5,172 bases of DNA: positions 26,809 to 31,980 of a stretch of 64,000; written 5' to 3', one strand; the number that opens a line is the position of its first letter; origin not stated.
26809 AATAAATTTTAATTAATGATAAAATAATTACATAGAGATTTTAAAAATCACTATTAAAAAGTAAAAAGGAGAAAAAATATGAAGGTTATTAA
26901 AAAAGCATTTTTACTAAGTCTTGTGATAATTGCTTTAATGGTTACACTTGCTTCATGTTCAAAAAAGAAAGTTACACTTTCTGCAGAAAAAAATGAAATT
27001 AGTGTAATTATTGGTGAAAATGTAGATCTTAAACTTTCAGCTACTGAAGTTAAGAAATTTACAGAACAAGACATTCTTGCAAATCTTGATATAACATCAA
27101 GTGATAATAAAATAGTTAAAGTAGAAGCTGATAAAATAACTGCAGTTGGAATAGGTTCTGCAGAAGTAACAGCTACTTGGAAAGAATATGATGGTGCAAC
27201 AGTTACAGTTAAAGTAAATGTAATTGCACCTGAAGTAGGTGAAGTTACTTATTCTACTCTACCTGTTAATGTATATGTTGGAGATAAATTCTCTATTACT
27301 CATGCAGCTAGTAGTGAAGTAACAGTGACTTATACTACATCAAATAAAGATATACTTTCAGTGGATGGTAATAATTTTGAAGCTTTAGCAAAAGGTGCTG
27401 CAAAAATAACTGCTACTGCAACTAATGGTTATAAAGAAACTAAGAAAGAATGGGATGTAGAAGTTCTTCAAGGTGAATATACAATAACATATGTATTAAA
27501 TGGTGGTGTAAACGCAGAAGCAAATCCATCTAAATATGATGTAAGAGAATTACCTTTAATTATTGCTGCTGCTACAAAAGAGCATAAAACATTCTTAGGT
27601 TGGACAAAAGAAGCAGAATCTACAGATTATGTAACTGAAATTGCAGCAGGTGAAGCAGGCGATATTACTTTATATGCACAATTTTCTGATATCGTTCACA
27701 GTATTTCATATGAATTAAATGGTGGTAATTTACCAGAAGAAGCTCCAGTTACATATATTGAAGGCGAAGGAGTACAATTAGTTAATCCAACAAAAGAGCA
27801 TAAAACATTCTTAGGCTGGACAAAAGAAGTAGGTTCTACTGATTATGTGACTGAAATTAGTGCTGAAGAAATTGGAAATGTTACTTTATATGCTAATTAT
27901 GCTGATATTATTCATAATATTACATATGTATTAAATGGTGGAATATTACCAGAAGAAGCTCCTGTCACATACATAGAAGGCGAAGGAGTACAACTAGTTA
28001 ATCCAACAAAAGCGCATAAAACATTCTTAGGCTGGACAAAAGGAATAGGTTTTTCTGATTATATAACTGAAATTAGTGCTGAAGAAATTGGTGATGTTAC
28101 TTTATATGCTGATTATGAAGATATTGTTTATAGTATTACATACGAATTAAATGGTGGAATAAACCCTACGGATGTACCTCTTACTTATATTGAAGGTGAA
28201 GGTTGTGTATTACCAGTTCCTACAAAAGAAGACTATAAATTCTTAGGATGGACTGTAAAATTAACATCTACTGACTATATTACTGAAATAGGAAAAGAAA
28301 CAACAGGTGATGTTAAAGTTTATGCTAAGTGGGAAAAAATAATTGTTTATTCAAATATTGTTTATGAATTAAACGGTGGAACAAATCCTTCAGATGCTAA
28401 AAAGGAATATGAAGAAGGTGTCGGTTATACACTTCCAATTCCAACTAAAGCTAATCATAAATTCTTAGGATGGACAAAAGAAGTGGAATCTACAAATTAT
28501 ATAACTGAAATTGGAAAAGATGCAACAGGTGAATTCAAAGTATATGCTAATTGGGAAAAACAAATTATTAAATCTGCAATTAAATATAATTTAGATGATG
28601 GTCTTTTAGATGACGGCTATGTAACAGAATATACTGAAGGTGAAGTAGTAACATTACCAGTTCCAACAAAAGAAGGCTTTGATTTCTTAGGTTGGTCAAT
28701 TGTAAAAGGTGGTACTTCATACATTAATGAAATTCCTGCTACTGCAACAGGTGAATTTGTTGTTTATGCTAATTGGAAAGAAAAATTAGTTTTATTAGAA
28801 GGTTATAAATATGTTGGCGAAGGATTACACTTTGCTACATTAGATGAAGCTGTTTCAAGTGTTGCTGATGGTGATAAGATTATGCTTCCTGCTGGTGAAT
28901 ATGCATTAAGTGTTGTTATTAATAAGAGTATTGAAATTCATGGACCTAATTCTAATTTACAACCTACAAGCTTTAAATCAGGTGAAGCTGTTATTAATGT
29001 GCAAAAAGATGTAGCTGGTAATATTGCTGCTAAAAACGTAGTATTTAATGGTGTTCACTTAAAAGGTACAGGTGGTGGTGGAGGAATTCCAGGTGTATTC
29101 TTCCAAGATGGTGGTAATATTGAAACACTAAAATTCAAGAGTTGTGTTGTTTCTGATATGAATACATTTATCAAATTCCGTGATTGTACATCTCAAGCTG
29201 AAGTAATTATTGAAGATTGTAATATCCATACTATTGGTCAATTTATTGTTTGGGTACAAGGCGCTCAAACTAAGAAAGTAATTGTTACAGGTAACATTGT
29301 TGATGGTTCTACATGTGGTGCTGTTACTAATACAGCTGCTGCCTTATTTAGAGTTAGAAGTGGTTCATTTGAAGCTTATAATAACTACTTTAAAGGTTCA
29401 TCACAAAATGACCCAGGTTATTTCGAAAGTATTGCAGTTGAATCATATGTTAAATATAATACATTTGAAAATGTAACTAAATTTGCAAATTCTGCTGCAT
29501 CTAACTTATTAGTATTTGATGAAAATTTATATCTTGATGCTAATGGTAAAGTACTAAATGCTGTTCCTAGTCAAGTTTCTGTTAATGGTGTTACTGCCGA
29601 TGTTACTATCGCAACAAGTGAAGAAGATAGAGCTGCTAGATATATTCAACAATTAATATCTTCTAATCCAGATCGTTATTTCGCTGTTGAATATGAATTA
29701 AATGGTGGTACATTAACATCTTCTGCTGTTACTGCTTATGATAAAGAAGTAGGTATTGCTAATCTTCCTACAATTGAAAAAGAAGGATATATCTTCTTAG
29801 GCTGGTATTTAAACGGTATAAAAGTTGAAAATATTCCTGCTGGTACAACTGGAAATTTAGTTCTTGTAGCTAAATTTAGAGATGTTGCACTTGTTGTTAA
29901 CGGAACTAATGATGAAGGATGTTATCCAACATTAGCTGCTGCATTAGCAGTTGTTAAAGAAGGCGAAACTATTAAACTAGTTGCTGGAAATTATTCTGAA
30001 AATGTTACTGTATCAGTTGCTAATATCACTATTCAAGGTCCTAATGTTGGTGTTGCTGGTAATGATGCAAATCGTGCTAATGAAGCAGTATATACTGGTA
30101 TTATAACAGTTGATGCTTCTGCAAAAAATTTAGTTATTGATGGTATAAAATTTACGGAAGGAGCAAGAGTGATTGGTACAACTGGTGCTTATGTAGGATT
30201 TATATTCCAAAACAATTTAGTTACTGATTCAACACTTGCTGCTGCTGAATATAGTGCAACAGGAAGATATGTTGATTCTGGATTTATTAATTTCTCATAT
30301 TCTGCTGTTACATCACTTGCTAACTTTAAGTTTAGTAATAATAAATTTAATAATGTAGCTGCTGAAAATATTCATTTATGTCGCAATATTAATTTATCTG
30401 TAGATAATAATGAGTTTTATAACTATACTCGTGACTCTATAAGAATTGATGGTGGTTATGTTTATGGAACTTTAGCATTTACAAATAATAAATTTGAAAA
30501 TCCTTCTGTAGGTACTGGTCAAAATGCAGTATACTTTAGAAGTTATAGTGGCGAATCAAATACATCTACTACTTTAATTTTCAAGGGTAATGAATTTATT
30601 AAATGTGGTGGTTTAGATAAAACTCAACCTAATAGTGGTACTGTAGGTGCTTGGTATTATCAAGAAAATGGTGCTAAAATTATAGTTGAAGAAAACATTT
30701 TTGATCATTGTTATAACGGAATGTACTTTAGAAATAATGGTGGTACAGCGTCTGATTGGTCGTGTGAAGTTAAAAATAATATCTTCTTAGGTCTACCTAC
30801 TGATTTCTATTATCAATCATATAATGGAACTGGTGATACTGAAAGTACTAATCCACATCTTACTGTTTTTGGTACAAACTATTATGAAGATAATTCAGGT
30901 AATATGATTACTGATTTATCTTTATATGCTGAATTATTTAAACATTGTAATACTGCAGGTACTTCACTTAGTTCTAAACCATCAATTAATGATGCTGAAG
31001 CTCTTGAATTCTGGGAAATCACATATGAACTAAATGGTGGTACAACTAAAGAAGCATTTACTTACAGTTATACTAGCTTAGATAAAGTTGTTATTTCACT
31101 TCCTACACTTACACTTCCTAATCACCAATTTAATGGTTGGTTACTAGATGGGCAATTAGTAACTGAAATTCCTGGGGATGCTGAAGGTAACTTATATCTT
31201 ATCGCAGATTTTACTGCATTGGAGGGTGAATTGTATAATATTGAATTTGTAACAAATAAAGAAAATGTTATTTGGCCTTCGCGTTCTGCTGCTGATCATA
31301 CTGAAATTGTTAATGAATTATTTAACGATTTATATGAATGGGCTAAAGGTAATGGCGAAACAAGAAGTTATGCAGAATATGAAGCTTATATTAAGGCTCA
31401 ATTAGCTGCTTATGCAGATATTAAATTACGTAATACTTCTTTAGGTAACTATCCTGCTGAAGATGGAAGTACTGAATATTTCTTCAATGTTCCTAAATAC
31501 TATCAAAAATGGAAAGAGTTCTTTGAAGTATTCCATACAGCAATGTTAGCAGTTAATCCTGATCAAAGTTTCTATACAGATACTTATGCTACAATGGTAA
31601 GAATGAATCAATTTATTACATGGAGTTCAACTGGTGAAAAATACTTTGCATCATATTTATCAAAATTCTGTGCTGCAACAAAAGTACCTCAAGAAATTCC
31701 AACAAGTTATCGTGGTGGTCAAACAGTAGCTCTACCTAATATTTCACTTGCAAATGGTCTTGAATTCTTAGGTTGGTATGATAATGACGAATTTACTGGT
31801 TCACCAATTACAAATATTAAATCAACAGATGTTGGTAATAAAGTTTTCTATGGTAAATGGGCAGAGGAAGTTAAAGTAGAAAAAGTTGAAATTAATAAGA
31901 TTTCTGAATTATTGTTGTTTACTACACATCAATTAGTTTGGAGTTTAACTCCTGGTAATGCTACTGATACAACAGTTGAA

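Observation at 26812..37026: Two giant surface lipoprotein paralogs with recently homogenised 5' ends, plus three copies of an Amidase_2 domain carrying a lineage-specific insertion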

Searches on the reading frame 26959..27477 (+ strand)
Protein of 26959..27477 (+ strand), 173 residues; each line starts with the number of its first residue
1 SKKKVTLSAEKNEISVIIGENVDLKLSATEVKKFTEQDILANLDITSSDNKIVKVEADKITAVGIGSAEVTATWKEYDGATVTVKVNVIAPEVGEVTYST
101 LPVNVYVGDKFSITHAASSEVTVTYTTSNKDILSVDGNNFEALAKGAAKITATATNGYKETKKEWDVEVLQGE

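Call 61: search_protein_families(library=pfam, proteins=[window:26959-27477:+], max_evalue=1)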
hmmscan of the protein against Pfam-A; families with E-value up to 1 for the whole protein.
window:26959-27477:+ (173 aa): 9 families
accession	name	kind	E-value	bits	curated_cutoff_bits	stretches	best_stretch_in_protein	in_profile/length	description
PF12985.13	DUF3869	-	3.5e-06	27.6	24.5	2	35-98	17-78/85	Domain of unknown function (DUF3869)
PF02368.24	Big_2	-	1.1e-05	25.7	22.8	2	110-163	21-77/79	Bacterial Ig-like domain (group 2)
PF10988.14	DUF2807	-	0.0058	16.8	24.2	1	2-153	20-140/181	Putative auto-transporter adhesin, head GIN domain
PF22036.2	MoaF_like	-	0.015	15.6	27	1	18-84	1-66/94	MoaF-like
PF10934.14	Sheath_initiator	-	0.022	15.3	32.9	1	12-61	50-99/104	Contractile injection system sheath initiator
PF21461.3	HL_N-beta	-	0.059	13.6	27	1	124-157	15-47/57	Hyaluronate lyase, N-terminal beta-sheet domain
PF21482.3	KH_GLD-3_2nd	-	0.065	14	27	1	21-47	9-35/69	GLD-3 2nd KH domain (aka KH3)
PF22768.1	SPP1_Dit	-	0.12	13.1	25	1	109-151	19-62/97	Siphovirus-type tail component, C-terminal domain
PF20944.2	StcE_b-sandwich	-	0.15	12.6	27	1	100-129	18-47/75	Metalloprotease StcE, beta-sandwich domain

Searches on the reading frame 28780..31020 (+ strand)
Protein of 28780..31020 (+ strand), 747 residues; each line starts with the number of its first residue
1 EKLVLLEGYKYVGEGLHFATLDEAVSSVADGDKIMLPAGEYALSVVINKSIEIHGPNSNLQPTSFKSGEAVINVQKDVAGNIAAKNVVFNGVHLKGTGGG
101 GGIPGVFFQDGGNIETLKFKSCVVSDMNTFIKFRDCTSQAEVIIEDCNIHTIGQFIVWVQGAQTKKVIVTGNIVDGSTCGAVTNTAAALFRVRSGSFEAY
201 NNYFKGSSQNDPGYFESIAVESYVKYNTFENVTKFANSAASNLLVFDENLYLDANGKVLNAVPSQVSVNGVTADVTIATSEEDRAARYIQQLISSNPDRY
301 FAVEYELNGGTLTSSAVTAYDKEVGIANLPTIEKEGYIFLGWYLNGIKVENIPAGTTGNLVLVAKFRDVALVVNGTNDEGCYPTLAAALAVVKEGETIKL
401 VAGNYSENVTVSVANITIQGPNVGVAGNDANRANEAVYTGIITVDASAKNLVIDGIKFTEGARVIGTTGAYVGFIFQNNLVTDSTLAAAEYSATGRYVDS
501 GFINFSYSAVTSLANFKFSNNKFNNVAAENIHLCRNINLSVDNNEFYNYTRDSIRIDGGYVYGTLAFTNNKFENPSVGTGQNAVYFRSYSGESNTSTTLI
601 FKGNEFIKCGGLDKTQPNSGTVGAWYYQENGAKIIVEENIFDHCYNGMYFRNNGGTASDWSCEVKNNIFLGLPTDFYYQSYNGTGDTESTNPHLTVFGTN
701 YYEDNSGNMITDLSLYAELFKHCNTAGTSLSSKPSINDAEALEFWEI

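Call 41: search_solved_structures(query=window:28780-31020:+, max_evalue=1)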
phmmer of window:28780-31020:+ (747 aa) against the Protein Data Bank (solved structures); distinct sequences matched with E-value up to 1: 0.

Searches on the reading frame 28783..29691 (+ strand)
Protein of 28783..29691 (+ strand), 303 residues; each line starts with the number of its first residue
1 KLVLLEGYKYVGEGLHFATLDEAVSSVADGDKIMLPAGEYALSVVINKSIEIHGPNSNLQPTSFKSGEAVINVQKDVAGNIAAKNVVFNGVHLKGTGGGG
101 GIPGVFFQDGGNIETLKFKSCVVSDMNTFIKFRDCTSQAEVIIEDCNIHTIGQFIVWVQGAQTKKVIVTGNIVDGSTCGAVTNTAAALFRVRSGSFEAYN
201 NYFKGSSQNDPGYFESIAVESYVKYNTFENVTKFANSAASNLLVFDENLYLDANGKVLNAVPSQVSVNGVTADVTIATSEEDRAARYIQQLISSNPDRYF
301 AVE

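Call 61: search_protein_families(library=pfam, proteins=[window:28783-29691:+], max_evalue=1)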
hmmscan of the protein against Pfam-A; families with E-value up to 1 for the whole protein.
window:28783-29691:+ (303 aa): 0 families

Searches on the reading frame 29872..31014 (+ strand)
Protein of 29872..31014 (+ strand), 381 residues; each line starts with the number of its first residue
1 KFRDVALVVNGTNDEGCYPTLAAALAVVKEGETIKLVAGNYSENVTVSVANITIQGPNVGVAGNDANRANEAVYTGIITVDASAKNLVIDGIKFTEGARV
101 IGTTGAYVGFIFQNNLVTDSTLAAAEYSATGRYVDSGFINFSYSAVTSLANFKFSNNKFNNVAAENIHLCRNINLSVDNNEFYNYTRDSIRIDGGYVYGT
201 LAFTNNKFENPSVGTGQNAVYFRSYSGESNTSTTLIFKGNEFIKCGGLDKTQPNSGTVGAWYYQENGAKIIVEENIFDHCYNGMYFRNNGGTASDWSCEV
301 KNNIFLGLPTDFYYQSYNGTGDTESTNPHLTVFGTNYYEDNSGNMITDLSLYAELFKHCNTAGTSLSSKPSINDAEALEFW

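Call 61: search_protein_families(library=pfam, proteins=[window:29872-31014:+], max_evalue=1)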
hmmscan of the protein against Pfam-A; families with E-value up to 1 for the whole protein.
window:29872-31014:+ (381 aa): 0 families

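Call 89: search_solved_structures(query=A8, max_evalue=10)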
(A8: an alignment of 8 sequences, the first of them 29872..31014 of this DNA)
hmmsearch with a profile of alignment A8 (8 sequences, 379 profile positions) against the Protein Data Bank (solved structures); distinct sequences matched with E-value up to 10: 13.
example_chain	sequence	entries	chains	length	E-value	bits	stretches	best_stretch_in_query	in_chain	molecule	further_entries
1qjv_A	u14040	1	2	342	0.00016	24.1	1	10-76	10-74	PECTIN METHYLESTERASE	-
2nsp_A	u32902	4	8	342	0.00016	24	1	10-76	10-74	Pectinesterase A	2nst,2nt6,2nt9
2ntb_A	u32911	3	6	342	0.00016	24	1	10-76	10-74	Pectinesterase A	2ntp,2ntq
1xg2_A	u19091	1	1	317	0.00018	23.9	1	9-67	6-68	Pectinesterase 1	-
1gq8_A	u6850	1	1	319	0.0043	19.4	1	8-60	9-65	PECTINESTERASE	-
8tne_A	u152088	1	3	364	0.016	17.5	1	8-58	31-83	Pectinesterase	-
3uw0_A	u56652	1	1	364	0.5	12.6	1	8-60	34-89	pectinesterase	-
7kp8_E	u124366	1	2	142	1.7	10.8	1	267-316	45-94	Tumor necrosis factor receptor superfamily member 1A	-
7kp7_E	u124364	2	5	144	1.9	10.7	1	267-316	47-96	Tumor necrosis factor receptor superfamily member 1A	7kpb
1tnr_R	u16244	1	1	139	2.1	10.5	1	267-316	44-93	TUMOR NECROSIS FACTOR RECEPTOR P55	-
1ext_A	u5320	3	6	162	4.5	9.5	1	267-316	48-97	TUMOR NECROSIS FACTOR RECEPTOR | SOLUBLE TUMOR NECROSIS FACTOR RECEPTOR 1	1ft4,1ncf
9s3i_A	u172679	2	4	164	4.7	9.4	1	267-316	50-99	Tumor necrosis factor receptor superfamily member 1A, membrane form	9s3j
8zui_D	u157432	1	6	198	6.2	9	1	267-316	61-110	Tumor necrosis factor receptor superfamily member 1A, membrane form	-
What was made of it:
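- On Right-handed parallel beta-helix (PF13229, pectin-lyase-like): The block profile hits the N-terminal 65 aa of pectin methylesterases at E 1.6e-4 (call 89).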

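Call 90: search_protein_families(library=pfam, alignment_id=A8, max_evalue=1)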
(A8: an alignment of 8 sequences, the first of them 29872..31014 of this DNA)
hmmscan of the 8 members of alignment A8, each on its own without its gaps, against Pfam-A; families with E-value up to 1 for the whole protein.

A. member 1, window:29872-31014:+ (381 aa): 0 families

B. families by the number of members that match (of 8 scanned): 7 families
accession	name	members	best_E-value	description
PF13229.12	Beta_helix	4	3.8e-06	Right handed beta helix region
PF01095.25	Pectinesterase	1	7.6e-05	Pectinesterase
PF02699.20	YajC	1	0.062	Preprotein translocase subunit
PF10692.14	DUF2498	1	0.087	Protein of unknown function (DUF2498)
PF17680.6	FlgO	1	0.14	FlgO protein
PF18887.5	MBG_3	1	0.37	MBG domain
PF07602.17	DUF1565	1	0.37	Protein of unknown function (DUF1565)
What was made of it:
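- On Right-handed parallel beta-helix (PF13229, pectin-lyase-like): 4 of 8 homologues (42-68% identical) match PF13229, best E 3.8e-6 (call 90).
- Checked: The beta-helix is supported only through homologues: 4 of 8 match PF13229, best E 3.8e-6, and the profile of the block hits the N-terminal part of pectin methylesterases at E 1.6e-4 (calls 89, 90).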

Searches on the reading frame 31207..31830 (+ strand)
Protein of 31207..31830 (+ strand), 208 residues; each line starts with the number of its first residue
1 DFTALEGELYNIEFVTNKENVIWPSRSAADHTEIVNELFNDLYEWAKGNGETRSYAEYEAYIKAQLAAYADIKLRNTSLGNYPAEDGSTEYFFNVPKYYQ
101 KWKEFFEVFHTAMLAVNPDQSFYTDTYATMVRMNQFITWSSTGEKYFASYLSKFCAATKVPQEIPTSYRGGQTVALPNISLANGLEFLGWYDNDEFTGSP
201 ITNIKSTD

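Call 61: search_protein_families(library=pfam, proteins=[window:31207-31830:+], max_evalue=1)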
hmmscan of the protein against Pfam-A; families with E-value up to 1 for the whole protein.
window:31207-31830:+ (208 aa): 2 families
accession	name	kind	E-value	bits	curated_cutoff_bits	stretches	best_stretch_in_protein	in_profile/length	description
PF09479.16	Flg_new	-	0.00042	20.8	27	1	164-205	12-52/65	Listeria-Bacteroides repeat domain (List_Bact_rpt)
PF06557.17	DUF1122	-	0.049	13.5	25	1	92-167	38-113/176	Protein of unknown function (DUF1122)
